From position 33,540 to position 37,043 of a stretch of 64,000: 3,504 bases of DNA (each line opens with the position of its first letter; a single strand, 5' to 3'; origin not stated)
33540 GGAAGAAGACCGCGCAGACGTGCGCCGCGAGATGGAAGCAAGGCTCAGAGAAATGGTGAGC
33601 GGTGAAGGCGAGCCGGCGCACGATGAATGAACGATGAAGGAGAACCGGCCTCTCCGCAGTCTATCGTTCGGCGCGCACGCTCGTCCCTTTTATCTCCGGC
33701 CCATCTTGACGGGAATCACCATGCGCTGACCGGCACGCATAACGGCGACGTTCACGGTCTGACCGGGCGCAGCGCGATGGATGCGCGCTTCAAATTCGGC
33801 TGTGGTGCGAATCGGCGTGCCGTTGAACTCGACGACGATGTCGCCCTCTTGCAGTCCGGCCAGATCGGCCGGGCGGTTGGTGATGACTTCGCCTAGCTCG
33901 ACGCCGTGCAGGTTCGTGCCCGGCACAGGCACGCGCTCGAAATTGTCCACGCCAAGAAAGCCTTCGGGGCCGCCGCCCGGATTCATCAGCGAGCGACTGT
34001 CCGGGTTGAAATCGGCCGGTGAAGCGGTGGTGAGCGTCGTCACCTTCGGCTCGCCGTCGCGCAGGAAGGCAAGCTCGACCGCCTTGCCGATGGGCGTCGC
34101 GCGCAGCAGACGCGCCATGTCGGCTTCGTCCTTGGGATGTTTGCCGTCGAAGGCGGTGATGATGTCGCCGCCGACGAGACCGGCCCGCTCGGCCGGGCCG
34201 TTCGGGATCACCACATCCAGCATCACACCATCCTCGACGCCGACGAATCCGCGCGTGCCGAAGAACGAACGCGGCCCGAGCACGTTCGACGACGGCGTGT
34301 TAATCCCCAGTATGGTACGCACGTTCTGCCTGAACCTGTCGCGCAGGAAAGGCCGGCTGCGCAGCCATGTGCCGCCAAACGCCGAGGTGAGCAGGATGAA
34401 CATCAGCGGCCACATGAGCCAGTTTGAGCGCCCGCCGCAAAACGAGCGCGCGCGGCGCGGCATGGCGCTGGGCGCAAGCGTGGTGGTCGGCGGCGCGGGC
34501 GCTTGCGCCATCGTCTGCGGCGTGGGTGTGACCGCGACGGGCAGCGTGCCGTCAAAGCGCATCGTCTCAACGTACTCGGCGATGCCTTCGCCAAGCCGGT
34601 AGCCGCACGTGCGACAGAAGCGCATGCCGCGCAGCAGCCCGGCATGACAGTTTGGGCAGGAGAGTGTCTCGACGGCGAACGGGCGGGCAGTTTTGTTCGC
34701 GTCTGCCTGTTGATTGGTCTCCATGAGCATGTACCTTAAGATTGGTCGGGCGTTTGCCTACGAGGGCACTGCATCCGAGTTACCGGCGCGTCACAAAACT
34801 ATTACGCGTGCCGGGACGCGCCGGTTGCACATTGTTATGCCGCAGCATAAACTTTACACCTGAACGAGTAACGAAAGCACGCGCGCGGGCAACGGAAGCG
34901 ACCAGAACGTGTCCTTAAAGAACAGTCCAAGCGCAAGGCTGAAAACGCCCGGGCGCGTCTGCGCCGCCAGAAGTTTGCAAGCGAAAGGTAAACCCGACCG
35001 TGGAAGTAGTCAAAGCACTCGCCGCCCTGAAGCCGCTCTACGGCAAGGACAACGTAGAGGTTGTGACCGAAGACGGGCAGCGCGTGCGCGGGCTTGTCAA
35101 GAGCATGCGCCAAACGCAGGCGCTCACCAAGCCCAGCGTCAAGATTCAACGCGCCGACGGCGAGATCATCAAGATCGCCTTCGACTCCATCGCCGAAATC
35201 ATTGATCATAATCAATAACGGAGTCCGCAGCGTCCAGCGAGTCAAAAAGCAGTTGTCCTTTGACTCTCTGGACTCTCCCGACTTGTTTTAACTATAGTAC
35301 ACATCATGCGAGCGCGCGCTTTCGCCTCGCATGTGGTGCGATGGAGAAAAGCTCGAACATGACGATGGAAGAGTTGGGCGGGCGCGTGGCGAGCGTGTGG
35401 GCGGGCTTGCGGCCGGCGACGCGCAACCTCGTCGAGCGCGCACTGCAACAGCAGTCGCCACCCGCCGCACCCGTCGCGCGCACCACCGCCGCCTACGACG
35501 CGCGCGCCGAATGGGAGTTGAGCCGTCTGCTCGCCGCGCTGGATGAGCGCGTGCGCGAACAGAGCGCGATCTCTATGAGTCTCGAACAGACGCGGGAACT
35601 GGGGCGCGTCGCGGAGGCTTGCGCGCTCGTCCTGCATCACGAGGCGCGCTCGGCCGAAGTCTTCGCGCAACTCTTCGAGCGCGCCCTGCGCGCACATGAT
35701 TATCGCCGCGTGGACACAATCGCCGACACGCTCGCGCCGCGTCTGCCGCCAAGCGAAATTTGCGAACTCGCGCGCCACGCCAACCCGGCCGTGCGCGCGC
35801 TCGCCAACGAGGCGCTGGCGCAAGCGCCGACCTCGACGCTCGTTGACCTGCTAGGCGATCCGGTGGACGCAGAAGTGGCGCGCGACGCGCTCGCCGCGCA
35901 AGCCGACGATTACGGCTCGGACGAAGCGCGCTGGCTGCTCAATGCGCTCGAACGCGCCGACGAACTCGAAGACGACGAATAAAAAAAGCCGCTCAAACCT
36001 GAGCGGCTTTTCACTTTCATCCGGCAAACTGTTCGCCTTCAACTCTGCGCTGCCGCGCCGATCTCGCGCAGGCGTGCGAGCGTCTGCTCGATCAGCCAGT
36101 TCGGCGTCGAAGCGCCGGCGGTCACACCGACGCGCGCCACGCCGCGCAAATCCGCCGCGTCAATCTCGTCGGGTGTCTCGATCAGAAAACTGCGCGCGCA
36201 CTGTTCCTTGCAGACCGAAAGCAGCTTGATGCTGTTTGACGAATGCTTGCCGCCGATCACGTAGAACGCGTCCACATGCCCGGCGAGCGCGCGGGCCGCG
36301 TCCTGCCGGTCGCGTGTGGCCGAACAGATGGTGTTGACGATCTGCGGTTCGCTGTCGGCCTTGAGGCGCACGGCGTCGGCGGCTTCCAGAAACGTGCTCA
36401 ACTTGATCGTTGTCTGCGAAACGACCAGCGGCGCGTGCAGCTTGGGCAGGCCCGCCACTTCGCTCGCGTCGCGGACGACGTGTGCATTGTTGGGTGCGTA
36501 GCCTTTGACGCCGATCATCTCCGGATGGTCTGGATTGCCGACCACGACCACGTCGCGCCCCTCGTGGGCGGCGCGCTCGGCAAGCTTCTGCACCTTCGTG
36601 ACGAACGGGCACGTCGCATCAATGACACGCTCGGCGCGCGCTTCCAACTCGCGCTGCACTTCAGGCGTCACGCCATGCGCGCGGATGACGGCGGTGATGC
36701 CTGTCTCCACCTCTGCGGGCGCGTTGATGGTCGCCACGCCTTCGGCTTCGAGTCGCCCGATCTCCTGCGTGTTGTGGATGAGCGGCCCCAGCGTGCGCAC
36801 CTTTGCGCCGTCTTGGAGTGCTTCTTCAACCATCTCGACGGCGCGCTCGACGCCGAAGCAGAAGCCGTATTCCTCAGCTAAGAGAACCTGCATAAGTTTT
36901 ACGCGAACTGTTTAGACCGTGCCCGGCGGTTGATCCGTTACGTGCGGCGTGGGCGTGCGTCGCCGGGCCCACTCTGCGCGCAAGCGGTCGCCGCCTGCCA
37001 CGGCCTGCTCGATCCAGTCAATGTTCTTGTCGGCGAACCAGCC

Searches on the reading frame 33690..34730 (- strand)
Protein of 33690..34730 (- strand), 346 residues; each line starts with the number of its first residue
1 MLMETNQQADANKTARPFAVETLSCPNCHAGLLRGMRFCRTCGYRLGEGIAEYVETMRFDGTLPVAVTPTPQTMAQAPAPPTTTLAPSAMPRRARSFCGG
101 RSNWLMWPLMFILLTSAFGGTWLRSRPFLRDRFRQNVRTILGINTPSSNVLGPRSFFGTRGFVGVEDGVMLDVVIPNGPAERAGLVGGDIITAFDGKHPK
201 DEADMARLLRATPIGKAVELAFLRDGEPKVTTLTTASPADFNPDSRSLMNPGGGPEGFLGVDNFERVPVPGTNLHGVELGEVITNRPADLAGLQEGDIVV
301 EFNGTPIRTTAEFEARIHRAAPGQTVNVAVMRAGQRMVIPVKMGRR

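Call 12: search_protein_families(library=pfam, proteins=[window:33690-34730:-], max_evalue=0.0001)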
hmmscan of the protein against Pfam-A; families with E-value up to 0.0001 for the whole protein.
window:33690-34730:- (346 aa): 5 families
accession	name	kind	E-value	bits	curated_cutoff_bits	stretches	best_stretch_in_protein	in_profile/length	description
PF13180.12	PDZ_2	-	1.1e-25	90.2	27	2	276-340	13-77/80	PDZ domain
PF17820.7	PDZ_6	-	1.2e-22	79.9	27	2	173-224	4-54/54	PDZ domain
PF00595.29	PDZ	-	3.1e-12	47.1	23.2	1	252-330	8-80/81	PDZ domain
PF14685.13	PDZ_Tricorn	-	2.3e-05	24.7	25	0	179-227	32-81/88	Tricorn protease PDZ domain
PF13240.11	Zn_Ribbon_1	-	3.4e-05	23.9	25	1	25-46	2-23/23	zinc-ribbon domain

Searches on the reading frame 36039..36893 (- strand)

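Call 12: search_protein_families(library=pfam, proteins=[window:36039-36893:-], max_evalue=0.0001)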
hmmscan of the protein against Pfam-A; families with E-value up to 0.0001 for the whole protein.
window:36039-36893:- (284 aa): 1 family
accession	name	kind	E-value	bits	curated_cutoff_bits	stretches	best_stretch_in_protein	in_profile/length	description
PF02401.23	LYTB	-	5.1e-91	305.1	24.5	1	3-275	1-266/267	LytB protein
